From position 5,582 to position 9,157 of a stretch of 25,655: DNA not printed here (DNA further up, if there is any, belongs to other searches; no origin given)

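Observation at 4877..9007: Stand-alone ArsR + rhodanese + fused Fe-S/Mo-enzyme module: candidate new cytoplasmic sulfur (or metalloid) redox system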

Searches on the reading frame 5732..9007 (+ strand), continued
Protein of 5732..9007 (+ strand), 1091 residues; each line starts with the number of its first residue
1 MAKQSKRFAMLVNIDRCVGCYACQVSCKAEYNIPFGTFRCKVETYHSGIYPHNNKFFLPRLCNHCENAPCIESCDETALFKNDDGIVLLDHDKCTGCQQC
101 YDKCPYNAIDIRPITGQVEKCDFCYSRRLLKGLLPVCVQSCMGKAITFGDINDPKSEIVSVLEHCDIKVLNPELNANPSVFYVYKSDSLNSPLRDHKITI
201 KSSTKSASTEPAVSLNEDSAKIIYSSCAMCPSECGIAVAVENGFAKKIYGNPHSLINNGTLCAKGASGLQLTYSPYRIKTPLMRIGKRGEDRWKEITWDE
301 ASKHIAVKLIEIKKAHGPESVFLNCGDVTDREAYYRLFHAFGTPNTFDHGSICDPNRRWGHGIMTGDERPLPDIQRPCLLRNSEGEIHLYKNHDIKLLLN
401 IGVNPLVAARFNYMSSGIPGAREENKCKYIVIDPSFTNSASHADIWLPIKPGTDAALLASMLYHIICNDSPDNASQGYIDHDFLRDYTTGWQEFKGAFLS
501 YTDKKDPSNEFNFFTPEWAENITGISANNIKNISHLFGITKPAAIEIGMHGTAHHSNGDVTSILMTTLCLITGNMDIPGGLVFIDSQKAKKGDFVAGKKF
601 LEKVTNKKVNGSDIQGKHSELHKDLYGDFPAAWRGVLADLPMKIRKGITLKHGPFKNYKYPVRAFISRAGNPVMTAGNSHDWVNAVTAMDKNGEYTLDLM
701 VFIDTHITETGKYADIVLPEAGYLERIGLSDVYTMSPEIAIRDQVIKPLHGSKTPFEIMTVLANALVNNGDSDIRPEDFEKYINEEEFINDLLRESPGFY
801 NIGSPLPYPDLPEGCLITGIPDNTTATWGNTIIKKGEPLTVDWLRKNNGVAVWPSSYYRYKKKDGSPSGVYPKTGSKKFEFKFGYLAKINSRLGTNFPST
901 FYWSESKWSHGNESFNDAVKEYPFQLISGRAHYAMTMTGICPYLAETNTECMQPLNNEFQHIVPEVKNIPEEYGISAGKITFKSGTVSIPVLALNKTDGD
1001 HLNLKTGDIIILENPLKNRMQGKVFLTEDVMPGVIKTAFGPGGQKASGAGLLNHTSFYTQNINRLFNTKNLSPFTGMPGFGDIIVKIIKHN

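Call 80: search_protein_families(library=ncbifam, proteins=[L096:5938-6834:+, L096:10261-11766:+, L089:5920-6849:+, L096:11754-12521:+, L096:12511-13215:+, L096:7001-10261:+], max_evalue=0.00001)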
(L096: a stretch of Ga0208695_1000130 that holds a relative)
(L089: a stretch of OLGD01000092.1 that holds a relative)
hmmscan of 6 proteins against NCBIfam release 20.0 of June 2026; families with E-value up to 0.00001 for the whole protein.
L096:5938-6834:+ (298 aa): 14 families
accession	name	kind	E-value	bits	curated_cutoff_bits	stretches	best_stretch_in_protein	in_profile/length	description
TIGR01096.1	3A0103s03R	subfamily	2e-37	129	256.35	1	25-267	7-250/250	lysine/arginine/ornithine ABC transporter substrate-binding protein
NF008426.0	PRK11260.1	equivalog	3.3e-27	95.4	312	1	22-270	16-263/266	cystine ABC transporter substrate-binding protein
NF007029.0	PRK09495.1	equivalog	4.3e-23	82.4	303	1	63-270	42-246/248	glutamine ABC transporter substrate-binding protein GlnH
NF008063.0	PRK10797.1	subfamily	6.1e-21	74.9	375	1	8-268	2-271/302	glutamate/aspartate ABC transporter substrate-binding protein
NF052427.1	StpK7MSMEG_1200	equivalog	1.4e-20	73.4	900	1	38-266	355-584/601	serine/threonine protein kinase StpK7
NF041765.1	ArtJ_Ecoli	equivalog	8.8e-20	71.3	510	1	47-267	23-241/243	arginine ABC transporter substrate-binding protein ArtJ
NF008885.0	PRK11917.1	equivalog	7.4e-18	65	373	1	19-246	8-239/259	bifunctional adhesin/ABC transporter aspartate/glutamate-binding protein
NF008112.0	PRK10859.1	equivalog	3.4e-17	62.1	354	1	13-209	10-207/483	membrane-bound lytic murein transglycosylase MltF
NF011586.0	PRK15010.1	equivalog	3.4e-16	59.6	440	1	46-267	27-253/260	lysine/arginine/ornithine ABC transporter substrate-binding protein ArgT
NF041764.1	ArtI_Ecoli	equivalog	5.3e-16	58.7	522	1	50-267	26-241/243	arginine ABC transporter substrate-binding protein ArtI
NF011583.0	PRK15007.1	subfamily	5.1e-15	55.5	358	1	49-267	25-241/243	arginine ABC transporter substrate-binding protein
TIGR04262.1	orph_peri_GRRM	subfamily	6.6e-14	51.8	190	1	45-278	1-239/257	extracellular substrate binding-like orphan protein GrrP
NF011965.0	PRK15437.1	equivalog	1.4e-13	51.1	459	1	47-268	28-254/260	histidine ABC transporter substrate-binding protein HisJ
TIGR02995.1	ectoine_ehuB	equivalog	5.7e-13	48.7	190.9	1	23-266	11-259/275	ectoine/hydroxyectoine ABC transporter substrate-binding protein EhuB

L096:10261-11766:+ (501 aa): 202 families (the best 25 are shown)
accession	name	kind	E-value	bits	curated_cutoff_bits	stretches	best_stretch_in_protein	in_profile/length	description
NF007027.0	PRK09493.1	equivalog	3.9e-92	307.9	379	1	8-248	1-239/240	glutamine ABC transporter ATP-binding protein GlnQ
TIGR03005.1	ectoine_ehuA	equivalog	6.9e-86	287.5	345.4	1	9-249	1-251/252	ectoine/hydroxyectoine ABC transporter ATP-binding protein EhuA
NF008428.0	PRK11264.1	equivalog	2e-84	282.8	406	1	8-249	3-248/250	L-cystine ABC transporter ATP-binding protein TcyN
NF008338.0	PRK11124.1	equivalog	1.9e-73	247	369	1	9-244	3-239/242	arginine ABC transporter ATP-binding protein ArtP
NF007908.0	PRK10619.1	equivalog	4.1e-69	232.6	466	1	9-246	6-253/257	histidine ABC transporter ATP-binding protein HisP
TIGR00972.1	3a0107s01c2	equivalog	5.3e-69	232.3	343.2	1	9-247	2-245/248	phosphate ABC transporter ATP-binding protein PstB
TIGR01186.1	proV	subfamily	1.2e-61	208.8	326.6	1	24-271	9-255/363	betaine/proline/choline family ABC transporter ATP-binding protein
TIGR03265.1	PhnT2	equivalog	7e-60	203.1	457.7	1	7-240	3-230/353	putative 2-aminoethylphosphonate ABC transporter ATP-binding protein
TIGR02315.1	ABC_phnC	equivalog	8.7e-60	202.1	266.1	1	8-231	1-232/243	phosphonate ABC transporter ATP-binding protein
TIGR00968.1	3a0106s01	subfamily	1.9e-59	201.1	342.75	1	9-247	1-233/237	sulfate ABC transporter ATP-binding protein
NF006987.0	PRK09452.1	equivalog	5.9e-59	199.6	482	1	3-270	12-273/378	spermidine/putrescine ABC transporter ATP-binding protein PotA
TIGR02673.1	FtsE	equivalog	9.5e-58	195.4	264.85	1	8-221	1-213/214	cell division ATP-binding protein FtsE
TIGR03608.1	L_ocin_972_ABC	subfamily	1.6e-55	187.8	254.85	1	11-213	1-202/206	putative bacteriocin export ABC transporter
NF008105.0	PRK10851.1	equivalog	2.2e-55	187.8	502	1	9-249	3-241/362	sulfate/thiosulfate ABC transporter ATP-binding protein CysA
NF040933.2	ABC_arch_GlcV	equivalog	8.1e-55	186.1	450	1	9-242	3-239/357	glucose ABC transporter ATP-binding protein GlcV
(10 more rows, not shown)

L089:5920-6849:+ (309 aa): 15 families
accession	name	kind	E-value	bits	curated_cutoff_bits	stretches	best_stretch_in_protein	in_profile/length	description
TIGR01096.1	3A0103s03R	subfamily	9e-40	136.7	256.35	1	53-278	21-250/250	lysine/arginine/ornithine ABC transporter substrate-binding protein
NF008426.0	PRK11260.1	equivalog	7.7e-29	100.8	312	1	28-281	13-263/266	cystine ABC transporter substrate-binding protein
NF008063.0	PRK10797.1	subfamily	1.2e-23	83.8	375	1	34-280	18-272/302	glutamate/aspartate ABC transporter substrate-binding protein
NF052427.1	StpK7MSMEG_1200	equivalog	3.7e-23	81.8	900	1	45-283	351-590/601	serine/threonine protein kinase StpK7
NF007029.0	PRK09495.1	equivalog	4.4e-22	79.1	303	1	60-281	29-246/248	glutamine ABC transporter substrate-binding protein GlnH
NF008885.0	PRK11917.1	equivalog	5e-21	75.4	373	1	26-258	8-240/259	bifunctional adhesin/ABC transporter aspartate/glutamate-binding protein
NF041765.1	ArtJ_Ecoli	equivalog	1.2e-19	70.9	510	1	57-279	22-242/243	arginine ABC transporter substrate-binding protein ArtJ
NF041764.1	ArtI_Ecoli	equivalog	9.1e-19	67.8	522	1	57-280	22-243/243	arginine ABC transporter substrate-binding protein ArtI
NF008112.0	PRK10859.1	equivalog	9.4e-19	67.2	354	1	22-220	12-207/483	membrane-bound lytic murein transglycosylase MltF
NF011583.0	PRK15007.1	subfamily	4.1e-18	65.6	358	1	57-280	22-243/243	arginine ABC transporter substrate-binding protein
NF011586.0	PRK15010.1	equivalog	5.3e-18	65.5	440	1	57-279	27-254/260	lysine/arginine/ornithine ABC transporter substrate-binding protein ArgT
TIGR04262.1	orph_peri_GRRM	subfamily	3.4e-15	56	190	1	56-288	1-238/257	extracellular substrate binding-like orphan protein GrrP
TIGR02995.1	ectoine_ehuB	equivalog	3.4e-15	56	190.9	1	43-277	20-259/275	ectoine/hydroxyectoine ABC transporter substrate-binding protein EhuB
NF011965.0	PRK15437.1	equivalog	2.6e-14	53.5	459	1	58-280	28-255/260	histidine ABC transporter substrate-binding protein HisJ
TIGR01728.1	SsuA_fam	subfamily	9.6e-08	31.6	163.5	1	144-213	85-155/290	aliphatic sulfonate ABC transporter substrate-binding protein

L096:11754-12521:+ (255 aa): 12 families
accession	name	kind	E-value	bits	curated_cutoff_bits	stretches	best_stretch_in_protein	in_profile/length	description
TIGR03004.1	ectoine_ehuC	equivalog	2.1e-29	102.9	196.95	1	27-233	2-198/214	ectoine/hydroxyectoine ABC transporter permease subunit EhuC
TIGR03003.1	ectoine_ehuD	equivalog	5.3e-28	98.4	205.2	1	18-233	1-204/212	ectoine/hydroxyectoine ABC transporter permease subunit EhuD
NF011687.0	PRK15107.1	equivalog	1.2e-27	97.3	318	1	16-234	2-216/224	glutamate/aspartate ABC transporter permease GltK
NF011680.0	PRK15100.1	equivalog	3.5e-27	95.7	300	1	29-234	12-207/222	cystine ABC transporter permease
NF007028.0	PRK09494.1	equivalog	1.5e-26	93.6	303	1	17-239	2-214/219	glutamine ABC transporter permease GlnP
NF011651.0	PRK15069.1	subfamily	1.1e-20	74.1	306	1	33-240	20-227/237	histidine ABC transporter permease HisM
NF008336.0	PRK11122.1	equivalog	3.3e-19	69.4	248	1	27-239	3-213/222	arginine ABC transporter permease ArtM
TIGR01726.1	HEQRo_perm_3TM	subfamily_domain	1.1e-18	67.6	42.2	1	30-136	3-99/99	ABC transporter permease subunit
NF011714.0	PRK15135.1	subfamily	2e-18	67.1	319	1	28-240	5-218/228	histidine ABC transporter permease HisQ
NF008337.0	PRK11123.1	equivalog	7.2e-15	55.1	277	1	31-232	6-221/238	arginine ABC transporter permease ArtQ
TIGR01097.1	PhnE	equivalog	6.5e-08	32.3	216.7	0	20-93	51-121/252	phosphonate ABC transporter, permease protein PhnE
TIGR02138.1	phosphate_pstC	equivalog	2.9e-07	29.8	196.45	1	34-169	64-206/296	phosphate ABC transporter permease subunit PstC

L096:12511-13215:+ (234 aa): 11 families
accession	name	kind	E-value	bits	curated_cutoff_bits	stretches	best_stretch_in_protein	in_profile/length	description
TIGR03003.1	ectoine_ehuD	equivalog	1e-33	117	205.2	1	24-220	16-210/212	ectoine/hydroxyectoine ABC transporter permease subunit EhuD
NF011680.0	PRK15100.1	equivalog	4.8e-31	108.3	300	1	23-221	17-213/222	cystine ABC transporter permease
TIGR03004.1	ectoine_ehuC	equivalog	4.5e-29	101.8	196.95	1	25-221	11-205/214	ectoine/hydroxyectoine ABC transporter permease subunit EhuC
NF007028.0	PRK09494.1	equivalog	1.2e-27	97.2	303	1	22-221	16-215/219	glutamine ABC transporter permease GlnP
NF011687.0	PRK15107.1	equivalog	6.6e-25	88.3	318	1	22-215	17-216/224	glutamate/aspartate ABC transporter permease GltK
NF008337.0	PRK11123.1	equivalog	1.1e-20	74.2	277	1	100-222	109-230/238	arginine ABC transporter permease ArtQ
NF011651.0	PRK15069.1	subfamily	3.3e-18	65.9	306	1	22-226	20-232/237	histidine ABC transporter permease HisM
TIGR01726.1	HEQRo_perm_3TM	subfamily_domain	4.1e-18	65.7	42.2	1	24-116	8-99/99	ABC transporter permease subunit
NF008336.0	PRK11122.1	equivalog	6e-17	62.1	248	1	22-225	9-218/222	arginine ABC transporter permease ArtM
NF011714.0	PRK15135.1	subfamily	5e-11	42.8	319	1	23-210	11-207/228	histidine ABC transporter permease HisQ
TIGR01097.1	PhnE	equivalog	3.4e-08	33.3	216.7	1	25-211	65-238/252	phosphonate ABC transporter, permease protein PhnE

L096:7001-10261:+ (1087 aa): 42 families (the best 25 are shown)
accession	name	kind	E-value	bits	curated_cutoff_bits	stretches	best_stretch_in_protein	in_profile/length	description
NF012032.0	PRK15488.1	equivalog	2.6e-76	257.2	694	1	210-770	28-530/759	thiosulfate reductase PhsA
TIGR02166.1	dmsA_ynfE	subfamily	6e-54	183.3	777.7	3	396-584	210-397/794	DMSO/selenate family reductase complex A subunit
TIGR01591.1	Fdh-alpha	equivalog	1.1e-46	159.2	666.25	2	231-586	4-319/672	formate dehydrogenase subunit alpha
NF041714.1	arsenate_red_ArrA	equivalog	2.4e-40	138.4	1600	1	216-777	41-581/848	arsenate respiratory reductase molybdopterin-containing subunit ArrA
NF011566.1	PRK14990.1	exception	9.1e-38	129.8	1600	3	425-590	260-421/814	dimethylsulfoxide reductase subunit A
NF011569.0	PRK14993.1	equivalog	2.1e-36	125.6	416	1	5-185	41-223/244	tetrathionate reductase subunit TtrB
TIGR03479.1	DMSO_red_II_alp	subfamily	3.3e-36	124.7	984.75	2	219-470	52-294/913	molybdopterin-dependent oxidoreductase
NF041885.1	selenate_YnfE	exception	7.1e-34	116.7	1675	2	399-584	220-404/805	selenate/tellurate reductase subunit YnfE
NF041715.1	arsenate_red_ArrB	equivalog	9.9e-33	113.6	450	2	7-113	2-108/233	arsenate respiratory reductase iron-sulfur subunit ArrB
NF045797.1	DsrO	equivalog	2.3e-32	112.3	200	1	4-183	40-233/235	sulfate reduction electron transfer complex DsrMKJOP subunit DsrO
TIGR03149.1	cyt_nit_nrfC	equivalog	2.4e-32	112.1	377.6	1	4-183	35-215/225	cytochrome c nitrite reductase Fe-S protein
NF011567.1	PRK14991.1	equivalog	2.9e-32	111.4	1750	3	254-308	130-184/1022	tetrathionate reductase subunit TtrA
NF041884.1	selenate_YnfF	exception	2.8e-31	108.2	1650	2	421-584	236-397/798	selenate/tellurate reductase subunit YnfF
NF047855.1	AssmNtatRedNasC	equivalog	4e-30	104.7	1100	3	217-339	12-133/708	assimilatory nitrate reductase catalytic subunit NasC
TIGR02951.1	DMSO_dmsB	equivalog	9.3e-30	103.8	214.1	1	7-151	1-154/161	DMSO/selenate family reductase complex B subunit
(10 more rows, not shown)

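Call 81: search_protein_families(library=pfam, proteins=[L089:344-1594:+, L089:1604-2098:+, L089:2129-2770:+, L089:2907-3578:+, L089:3670-4263:+, L089:4276-4776:+, L089:4822-5511:+, L089:13829-14356:+, L089:14967-15662:+, L089:15787-16644:+], max_evalue=0.0001)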
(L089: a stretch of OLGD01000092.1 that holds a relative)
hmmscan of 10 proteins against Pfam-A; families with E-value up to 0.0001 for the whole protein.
L089:344-1594:+ (416 aa): 1 family
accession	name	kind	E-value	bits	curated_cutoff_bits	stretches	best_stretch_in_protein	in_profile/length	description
PF00330.25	Aconitase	-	3.5e-93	313.5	28.7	2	7-284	1-305/463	Aconitase family (aconitate hydratase)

L089:1604-2098:+ (164 aa): 1 family
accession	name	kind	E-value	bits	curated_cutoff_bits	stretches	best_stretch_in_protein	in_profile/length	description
PF00694.25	Aconitase_C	-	4.6e-19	69.5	22.8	1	44-104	66-127/131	Aconitase C-terminal domain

L089:2129-2770:+ (213 aa): 0 families

L089:2907-3578:+ (223 aa): 0 families

L089:3670-4263:+ (197 aa): 1 family
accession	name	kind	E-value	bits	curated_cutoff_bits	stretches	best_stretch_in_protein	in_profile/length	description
PF12804.13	NTP_transf_3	-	3.2e-29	102.6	27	1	7-162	1-156/160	MobA-like NTP transferase domain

L089:4276-4776:+ (166 aa): 1 family
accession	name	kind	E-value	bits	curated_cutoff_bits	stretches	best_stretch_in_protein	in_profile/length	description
PF03205.20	MobB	-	2.8e-27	95.6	26.6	1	3-110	1-111/133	Molybdopterin guanine dinucleotide synthesis protein B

L089:4822-5511:+ (229 aa): 0 families

L089:13829-14356:+ (175 aa): 1 family
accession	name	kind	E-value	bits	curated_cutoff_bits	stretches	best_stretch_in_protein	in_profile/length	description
PF02357.24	NusG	-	1e-32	112.9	22.2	1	5-106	2-91/93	Transcription termination factor nusG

L089:14967-15662:+ (231 aa): 1 family
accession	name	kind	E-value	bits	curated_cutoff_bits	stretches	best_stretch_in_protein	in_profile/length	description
PF00687.26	Ribosomal_L1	-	2.3e-72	243.2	32.2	1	29-220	1-198/198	Ribosomal protein L1p/L10e family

L089:15787-16644:+ (285 aa): 2 families
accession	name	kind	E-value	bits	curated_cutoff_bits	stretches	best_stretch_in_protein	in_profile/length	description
PF01734.28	Patatin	-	1.1e-18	68.5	27.7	2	127-172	144-189/191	Patatin-like phospholipase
PF19890.4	DUF6363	-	2e-18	66.4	26.4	1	211-284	1-75/75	Domain of unknown function (DUF6363)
